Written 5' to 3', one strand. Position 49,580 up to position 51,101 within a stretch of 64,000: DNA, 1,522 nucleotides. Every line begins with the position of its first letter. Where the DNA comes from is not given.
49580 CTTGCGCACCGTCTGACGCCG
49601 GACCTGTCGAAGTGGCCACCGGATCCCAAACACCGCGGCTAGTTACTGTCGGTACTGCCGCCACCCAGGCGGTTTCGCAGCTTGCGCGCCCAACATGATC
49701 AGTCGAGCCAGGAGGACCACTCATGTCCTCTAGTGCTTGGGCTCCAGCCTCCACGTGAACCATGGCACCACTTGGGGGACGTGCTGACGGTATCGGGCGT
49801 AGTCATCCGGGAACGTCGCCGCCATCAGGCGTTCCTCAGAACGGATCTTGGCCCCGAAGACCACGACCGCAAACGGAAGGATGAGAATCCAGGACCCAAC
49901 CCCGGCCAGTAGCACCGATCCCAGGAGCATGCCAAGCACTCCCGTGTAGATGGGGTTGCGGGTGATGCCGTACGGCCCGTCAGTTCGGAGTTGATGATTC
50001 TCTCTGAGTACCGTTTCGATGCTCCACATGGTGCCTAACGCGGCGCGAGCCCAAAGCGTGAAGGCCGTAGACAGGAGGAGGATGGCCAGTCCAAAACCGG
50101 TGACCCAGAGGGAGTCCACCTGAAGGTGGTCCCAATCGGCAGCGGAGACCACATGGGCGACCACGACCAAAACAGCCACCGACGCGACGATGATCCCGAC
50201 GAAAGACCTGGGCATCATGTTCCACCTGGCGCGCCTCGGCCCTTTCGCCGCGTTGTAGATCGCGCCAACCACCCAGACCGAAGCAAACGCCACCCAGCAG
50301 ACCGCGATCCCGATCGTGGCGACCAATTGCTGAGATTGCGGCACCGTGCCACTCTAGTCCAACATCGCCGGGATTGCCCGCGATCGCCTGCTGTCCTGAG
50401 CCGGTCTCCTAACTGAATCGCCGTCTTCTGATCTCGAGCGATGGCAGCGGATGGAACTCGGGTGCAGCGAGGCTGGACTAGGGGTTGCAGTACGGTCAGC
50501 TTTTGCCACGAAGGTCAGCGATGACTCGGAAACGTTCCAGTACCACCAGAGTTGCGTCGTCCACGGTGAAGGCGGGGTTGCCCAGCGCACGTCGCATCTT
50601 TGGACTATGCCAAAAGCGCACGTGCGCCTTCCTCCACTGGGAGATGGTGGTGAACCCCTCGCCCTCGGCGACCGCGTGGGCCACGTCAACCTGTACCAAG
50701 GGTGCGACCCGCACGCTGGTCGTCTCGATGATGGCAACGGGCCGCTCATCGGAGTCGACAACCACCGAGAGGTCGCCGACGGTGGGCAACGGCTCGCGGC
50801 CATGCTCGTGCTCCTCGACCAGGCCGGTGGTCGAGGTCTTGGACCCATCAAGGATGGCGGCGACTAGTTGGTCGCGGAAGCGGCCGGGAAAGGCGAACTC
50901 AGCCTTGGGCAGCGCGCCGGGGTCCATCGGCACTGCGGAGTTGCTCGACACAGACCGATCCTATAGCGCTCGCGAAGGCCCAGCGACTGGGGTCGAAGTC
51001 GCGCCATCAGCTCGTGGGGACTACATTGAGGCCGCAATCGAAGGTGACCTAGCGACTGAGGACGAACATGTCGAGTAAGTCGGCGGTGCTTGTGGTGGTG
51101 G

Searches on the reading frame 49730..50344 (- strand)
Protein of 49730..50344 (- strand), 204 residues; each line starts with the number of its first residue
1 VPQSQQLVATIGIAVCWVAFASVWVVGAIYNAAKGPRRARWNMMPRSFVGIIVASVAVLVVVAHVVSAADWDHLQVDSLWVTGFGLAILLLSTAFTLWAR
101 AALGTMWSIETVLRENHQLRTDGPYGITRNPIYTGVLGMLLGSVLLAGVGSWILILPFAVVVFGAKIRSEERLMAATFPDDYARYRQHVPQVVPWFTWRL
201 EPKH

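Call 53: search_protein_families(library=pfam, proteins=[window:49730-50344:-], max_evalue=0.001)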
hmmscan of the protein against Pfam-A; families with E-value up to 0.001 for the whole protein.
window:49730-50344:- (204 aa): 2 families
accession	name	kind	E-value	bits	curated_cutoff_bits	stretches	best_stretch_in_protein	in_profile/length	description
PF04191.18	PEMT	-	1.5e-11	45.1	25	1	84-179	5-103/105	Phospholipid methyltransferase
PF04140.19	ICMT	-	9.5e-11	42.4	24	1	86-175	2-94/95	Isoprenylcysteine carboxyl methyltransferase (ICMT) family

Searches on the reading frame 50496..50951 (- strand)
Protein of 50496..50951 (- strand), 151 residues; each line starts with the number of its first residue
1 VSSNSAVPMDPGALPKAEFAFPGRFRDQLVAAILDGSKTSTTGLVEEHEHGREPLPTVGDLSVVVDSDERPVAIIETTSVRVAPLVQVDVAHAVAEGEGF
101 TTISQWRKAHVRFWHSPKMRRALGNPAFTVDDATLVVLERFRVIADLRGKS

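Call 53: search_protein_families(library=pfam, proteins=[window:50496-50951:-], max_evalue=0.001)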
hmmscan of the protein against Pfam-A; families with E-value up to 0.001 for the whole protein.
window:50496-50951:- (151 aa): 1 family
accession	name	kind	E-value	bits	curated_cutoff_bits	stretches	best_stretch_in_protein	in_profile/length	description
PF04266.20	ASCH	-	6.8e-18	65.7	21.2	1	25-144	3-102/103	ASCH domain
